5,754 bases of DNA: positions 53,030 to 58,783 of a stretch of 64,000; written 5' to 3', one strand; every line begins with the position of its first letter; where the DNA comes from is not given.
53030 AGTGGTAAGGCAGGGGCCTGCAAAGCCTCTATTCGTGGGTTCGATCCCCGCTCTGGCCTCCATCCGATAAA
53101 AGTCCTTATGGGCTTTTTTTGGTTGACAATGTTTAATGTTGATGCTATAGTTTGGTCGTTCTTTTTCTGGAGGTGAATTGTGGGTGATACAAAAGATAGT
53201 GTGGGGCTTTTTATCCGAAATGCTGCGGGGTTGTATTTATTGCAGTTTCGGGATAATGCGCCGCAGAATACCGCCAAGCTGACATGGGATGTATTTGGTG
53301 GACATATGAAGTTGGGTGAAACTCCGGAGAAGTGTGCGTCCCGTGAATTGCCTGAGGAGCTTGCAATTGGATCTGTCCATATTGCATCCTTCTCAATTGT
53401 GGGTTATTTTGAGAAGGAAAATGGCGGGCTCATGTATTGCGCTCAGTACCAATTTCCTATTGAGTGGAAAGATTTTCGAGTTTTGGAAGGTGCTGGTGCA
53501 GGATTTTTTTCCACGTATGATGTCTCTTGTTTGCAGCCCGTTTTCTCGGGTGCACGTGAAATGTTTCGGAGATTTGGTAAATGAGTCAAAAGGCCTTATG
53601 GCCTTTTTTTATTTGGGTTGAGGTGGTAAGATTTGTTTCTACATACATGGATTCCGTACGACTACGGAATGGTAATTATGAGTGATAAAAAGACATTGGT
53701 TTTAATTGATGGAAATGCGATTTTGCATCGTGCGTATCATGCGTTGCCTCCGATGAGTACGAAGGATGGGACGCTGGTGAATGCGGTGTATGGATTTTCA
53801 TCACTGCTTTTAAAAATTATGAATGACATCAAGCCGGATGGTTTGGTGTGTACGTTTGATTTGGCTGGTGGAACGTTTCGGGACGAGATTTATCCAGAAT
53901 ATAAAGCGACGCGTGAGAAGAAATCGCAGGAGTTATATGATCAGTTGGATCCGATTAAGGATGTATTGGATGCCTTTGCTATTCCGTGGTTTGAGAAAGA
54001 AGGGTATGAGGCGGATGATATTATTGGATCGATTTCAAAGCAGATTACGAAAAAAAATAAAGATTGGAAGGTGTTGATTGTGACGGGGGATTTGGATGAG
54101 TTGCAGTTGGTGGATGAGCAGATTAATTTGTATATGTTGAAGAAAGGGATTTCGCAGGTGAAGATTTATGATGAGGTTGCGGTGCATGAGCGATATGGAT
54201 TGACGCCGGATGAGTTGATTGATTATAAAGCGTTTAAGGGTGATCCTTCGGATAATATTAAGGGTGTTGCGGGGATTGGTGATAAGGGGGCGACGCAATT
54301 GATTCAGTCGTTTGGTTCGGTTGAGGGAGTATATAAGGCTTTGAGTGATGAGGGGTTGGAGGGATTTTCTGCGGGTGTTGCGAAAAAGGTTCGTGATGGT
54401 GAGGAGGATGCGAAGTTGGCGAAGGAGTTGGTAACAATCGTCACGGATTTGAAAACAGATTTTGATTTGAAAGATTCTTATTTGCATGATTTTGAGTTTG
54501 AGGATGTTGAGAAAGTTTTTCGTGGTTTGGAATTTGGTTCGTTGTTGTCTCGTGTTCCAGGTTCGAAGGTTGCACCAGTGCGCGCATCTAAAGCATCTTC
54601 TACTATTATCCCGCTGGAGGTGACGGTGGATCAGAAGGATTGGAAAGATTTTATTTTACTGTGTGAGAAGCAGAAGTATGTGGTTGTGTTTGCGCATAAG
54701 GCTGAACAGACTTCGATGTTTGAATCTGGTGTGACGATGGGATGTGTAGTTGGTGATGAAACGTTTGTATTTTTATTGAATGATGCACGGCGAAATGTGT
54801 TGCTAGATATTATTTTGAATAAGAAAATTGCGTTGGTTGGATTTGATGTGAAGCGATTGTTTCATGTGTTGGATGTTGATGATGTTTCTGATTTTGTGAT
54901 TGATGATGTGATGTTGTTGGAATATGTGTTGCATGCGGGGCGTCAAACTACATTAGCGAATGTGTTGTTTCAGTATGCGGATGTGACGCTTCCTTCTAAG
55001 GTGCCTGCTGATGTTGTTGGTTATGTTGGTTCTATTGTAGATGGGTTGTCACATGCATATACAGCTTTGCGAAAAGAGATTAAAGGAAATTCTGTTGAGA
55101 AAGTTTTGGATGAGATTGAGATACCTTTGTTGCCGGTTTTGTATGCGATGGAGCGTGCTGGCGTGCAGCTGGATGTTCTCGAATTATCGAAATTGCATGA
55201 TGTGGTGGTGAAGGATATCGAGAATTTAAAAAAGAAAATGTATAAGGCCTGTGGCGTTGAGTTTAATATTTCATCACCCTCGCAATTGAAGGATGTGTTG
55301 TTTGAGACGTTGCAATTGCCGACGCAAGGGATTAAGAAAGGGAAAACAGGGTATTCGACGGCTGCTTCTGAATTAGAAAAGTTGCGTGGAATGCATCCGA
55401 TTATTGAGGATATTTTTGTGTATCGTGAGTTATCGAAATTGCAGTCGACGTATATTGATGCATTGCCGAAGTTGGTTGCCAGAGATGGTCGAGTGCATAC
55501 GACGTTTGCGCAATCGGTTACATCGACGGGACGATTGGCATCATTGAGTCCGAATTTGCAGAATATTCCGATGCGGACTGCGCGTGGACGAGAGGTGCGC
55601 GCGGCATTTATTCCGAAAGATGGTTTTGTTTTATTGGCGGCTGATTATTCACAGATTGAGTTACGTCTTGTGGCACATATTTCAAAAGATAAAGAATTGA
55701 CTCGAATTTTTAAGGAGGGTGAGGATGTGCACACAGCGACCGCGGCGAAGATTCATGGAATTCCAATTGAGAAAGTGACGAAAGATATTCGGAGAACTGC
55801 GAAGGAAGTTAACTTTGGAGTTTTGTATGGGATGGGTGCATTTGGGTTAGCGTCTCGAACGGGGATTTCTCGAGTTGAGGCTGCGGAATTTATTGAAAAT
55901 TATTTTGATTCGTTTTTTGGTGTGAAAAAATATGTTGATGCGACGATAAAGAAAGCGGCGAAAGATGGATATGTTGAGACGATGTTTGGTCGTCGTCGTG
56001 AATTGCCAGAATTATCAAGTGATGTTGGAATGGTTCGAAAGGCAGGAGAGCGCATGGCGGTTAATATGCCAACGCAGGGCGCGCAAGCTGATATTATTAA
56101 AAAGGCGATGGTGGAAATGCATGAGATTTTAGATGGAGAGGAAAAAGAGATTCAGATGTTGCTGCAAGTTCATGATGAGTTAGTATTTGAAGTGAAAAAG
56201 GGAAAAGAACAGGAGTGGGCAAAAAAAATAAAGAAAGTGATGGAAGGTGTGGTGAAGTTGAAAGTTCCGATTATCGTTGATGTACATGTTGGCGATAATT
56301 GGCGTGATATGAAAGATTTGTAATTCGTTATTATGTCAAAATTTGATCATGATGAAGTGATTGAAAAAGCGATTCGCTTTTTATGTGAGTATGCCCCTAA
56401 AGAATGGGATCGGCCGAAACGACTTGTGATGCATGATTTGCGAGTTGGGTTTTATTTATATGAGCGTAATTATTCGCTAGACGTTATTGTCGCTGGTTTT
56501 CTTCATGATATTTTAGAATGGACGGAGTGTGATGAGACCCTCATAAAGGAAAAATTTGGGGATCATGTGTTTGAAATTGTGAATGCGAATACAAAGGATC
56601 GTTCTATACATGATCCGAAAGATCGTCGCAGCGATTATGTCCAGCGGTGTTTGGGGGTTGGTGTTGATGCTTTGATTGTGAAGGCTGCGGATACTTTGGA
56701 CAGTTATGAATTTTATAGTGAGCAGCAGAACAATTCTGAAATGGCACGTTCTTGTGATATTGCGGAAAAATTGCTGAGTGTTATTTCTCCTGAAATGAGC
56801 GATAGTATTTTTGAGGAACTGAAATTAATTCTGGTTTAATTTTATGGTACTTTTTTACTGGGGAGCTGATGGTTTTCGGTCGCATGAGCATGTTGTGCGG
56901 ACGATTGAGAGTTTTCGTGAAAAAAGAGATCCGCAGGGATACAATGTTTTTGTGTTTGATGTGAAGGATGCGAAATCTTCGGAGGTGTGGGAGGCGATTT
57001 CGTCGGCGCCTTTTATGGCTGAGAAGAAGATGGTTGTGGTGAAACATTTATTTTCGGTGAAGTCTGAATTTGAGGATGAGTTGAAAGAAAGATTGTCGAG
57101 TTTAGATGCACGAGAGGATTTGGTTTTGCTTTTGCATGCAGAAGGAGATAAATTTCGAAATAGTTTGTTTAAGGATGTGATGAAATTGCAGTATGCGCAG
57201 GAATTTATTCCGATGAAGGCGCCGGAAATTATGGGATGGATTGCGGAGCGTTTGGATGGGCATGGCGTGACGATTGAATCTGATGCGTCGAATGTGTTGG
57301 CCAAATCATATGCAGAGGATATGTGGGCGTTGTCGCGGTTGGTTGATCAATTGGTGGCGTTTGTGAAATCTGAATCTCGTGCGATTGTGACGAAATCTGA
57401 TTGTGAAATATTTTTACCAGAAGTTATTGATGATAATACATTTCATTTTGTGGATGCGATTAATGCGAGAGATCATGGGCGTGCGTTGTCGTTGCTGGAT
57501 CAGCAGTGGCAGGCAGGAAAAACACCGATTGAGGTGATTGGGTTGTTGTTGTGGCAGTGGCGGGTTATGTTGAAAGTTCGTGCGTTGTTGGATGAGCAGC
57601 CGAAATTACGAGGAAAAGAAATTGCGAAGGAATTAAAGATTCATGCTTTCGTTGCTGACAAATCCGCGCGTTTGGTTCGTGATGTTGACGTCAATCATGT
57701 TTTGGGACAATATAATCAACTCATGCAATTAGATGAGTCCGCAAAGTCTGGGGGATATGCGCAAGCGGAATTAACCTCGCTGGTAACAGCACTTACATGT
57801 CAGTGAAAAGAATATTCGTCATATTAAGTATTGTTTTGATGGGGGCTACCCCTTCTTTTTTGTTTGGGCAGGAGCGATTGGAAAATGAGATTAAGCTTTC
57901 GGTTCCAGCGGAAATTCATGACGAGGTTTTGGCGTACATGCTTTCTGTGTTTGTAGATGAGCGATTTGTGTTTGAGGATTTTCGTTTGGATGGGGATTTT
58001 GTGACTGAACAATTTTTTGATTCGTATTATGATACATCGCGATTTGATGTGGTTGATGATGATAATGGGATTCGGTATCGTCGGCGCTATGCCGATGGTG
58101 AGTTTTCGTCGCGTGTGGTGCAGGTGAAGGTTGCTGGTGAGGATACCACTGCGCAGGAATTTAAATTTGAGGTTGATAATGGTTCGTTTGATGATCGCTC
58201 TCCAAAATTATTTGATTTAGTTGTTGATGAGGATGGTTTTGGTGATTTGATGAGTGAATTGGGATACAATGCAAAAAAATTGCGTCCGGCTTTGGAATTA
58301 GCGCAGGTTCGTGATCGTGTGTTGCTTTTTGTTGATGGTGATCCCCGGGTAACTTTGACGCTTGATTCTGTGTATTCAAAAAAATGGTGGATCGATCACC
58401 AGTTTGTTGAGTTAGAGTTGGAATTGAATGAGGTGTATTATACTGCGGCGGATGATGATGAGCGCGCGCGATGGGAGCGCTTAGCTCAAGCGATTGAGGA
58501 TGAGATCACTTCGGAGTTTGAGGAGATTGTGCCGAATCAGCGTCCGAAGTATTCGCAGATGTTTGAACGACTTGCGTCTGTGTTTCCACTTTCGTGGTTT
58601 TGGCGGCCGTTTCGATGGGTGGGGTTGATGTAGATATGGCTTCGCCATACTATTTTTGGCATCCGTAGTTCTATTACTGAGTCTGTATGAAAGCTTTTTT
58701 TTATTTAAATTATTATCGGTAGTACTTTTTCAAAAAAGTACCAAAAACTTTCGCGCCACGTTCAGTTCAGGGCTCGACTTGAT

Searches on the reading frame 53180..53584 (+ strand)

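Call 21: search_protein_families(library=ncbifam, max_evalue=0.001, proteins=[window:53180-53584:+])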
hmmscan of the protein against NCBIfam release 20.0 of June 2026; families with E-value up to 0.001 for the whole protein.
window:53180-53584:+ (134 aa): 4 families
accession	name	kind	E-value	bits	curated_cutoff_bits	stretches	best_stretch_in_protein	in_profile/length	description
TIGR00586.1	mutt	equivalog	1.4e-07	31.6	97.9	1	12-76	12-74/129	8-oxo-dGTP diphosphatase MutT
NF008044.0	PRK10776.1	equivalog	2.7e-05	24.1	148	1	12-76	11-73/130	8-oxo-dGTP diphosphatase MutT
NF001938.0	PRK00714.1-5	equivalog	4.5e-05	22.9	116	1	6-68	14-79/172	RNA pyrophosphohydrolase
NF006530.0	PRK08999.1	equivalog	7.5e-05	21.9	245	1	12-68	13-67/315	Nudix family hydrolase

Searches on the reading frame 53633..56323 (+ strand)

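Call 20: search_protein_families(library=ncbifam, max_evalue=0.00001, proteins=[window:53633-56323:+])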
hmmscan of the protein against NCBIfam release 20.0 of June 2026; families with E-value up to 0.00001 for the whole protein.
window:53633-56323:+ (896 aa): 14 families
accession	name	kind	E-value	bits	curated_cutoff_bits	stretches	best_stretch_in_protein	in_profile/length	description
NF004397.1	PRK05755.1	equivalog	8.9e-280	931.1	720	1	20-894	1-889/889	DNA polymerase I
TIGR00593.1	pola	equivalog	1.9e-266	886.8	600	1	22-894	1-890/890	DNA polymerase I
NF011539.0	PRK14975.1-3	equivalog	6.1e-77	259.3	640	1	476-892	213-627/628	bifunctional 3'-5' exonuclease/DNA polymerase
NF011547.0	PRK14976.1-4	equivalog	3.7e-72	243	305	1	19-305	1-285/291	5'-3' exonuclease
NF011546.0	PRK14976.1-3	equivalog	4.5e-57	193.6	347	1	20-302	3-284/297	5'-3' exonuclease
NF011540.0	PRK14975.1-4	equivalog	2.3e-55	188.2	601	1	489-891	186-574/576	bifunctional 3'-5' exonuclease/DNA polymerase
NF011541.0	PRK14975.2-1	equivalog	4.7e-54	183.8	871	1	588-896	312-639/645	bifunctional 3'-5' exonuclease/DNA polymerase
NF038380.1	phage_DpoZ_1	exception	1e-50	172.8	500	1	455-892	142-604/607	aminoadenine-incorporating DNA polymerase DpoZ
NF011545.0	PRK14976.1-2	equivalog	1.2e-47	162.6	434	1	18-300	5-284/287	5'-3' exonuclease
NF011542.0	PRK14975.2-2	equivalog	8.7e-40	136.6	1061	1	610-892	493-789/802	bifunctional 3'-5' exonuclease/DNA polymerase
NF007017.0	PRK09482.1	equivalog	8.6e-38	130.4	261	1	20-282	3-252/257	flap endonuclease Xni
NF011543.0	PRK14975.2-3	equivalog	5.7e-34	117.3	1139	1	592-895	513-840/853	bifunctional 3'-5' exonuclease/DNA polymerase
NF011538.0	PRK14975.1-1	equivalog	1.9e-15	56.3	389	1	575-871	243-529/557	bifunctional 3'-5' exonuclease/DNA polymerase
NF038381.1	phage_DpoZ_2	exception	4.3e-11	41.8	350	1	575-739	403-578/754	aminoadenine-incorporating DNA polymerase DpoZ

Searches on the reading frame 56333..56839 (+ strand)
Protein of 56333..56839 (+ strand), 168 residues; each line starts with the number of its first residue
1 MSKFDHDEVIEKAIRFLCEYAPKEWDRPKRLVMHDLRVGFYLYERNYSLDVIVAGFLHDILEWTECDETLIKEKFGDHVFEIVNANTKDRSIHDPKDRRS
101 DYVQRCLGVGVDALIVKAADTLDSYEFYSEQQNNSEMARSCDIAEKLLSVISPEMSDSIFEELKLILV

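Call 21: search_protein_families(library=ncbifam, max_evalue=0.001, proteins=[window:56333-56839:+])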
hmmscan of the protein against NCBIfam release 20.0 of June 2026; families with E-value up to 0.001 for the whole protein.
window:56333-56839:+ (168 aa): 1 family
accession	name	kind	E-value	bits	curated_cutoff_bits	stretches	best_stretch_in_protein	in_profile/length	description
TIGR00691.1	spoT_relA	subfamily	4.2e-10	38.6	499.2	1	32-123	21-117/687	RelA/SpoT family protein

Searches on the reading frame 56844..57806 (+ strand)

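Call 20: search_protein_families(library=ncbifam, max_evalue=0.00001, proteins=[window:56844-57806:+])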
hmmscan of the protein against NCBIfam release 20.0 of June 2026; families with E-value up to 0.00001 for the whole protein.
window:56844-57806:+ (320 aa): 2 families
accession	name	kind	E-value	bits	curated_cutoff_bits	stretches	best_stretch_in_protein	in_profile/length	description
TIGR01128.2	holA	equivalog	1.3e-50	172.6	80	1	3-311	2-310/316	DNA polymerase III subunit delta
NF004165.0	PRK05629.1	equivalog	4.8e-10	39.1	301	1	7-302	14-298/319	DNA polymerase III subunit delta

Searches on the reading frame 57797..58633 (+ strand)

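Call 20: search_protein_families(library=ncbifam, max_evalue=0.00001, proteins=[window:57797-58633:+])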
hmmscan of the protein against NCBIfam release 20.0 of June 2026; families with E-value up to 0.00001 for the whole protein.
window:57797-58633:+ (278 aa): 0 families

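Call 60: search_protein_families(library=pfam, max_evalue=0.01, proteins=[window:57797-58633:+])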
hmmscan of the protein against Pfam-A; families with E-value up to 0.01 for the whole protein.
window:57797-58633:+ (278 aa): 1 family
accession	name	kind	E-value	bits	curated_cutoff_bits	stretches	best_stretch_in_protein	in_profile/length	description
PF01928.26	CYTH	-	3.4e-05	24.2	23.2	1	69-210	31-147/179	CYTH domain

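Call 72: search_protein_families(library=padloc, max_evalue=0.01, proteins=[window:57797-58633:+])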
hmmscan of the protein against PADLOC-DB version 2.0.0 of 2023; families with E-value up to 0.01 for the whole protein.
window:57797-58633:+ (278 aa): 0 families
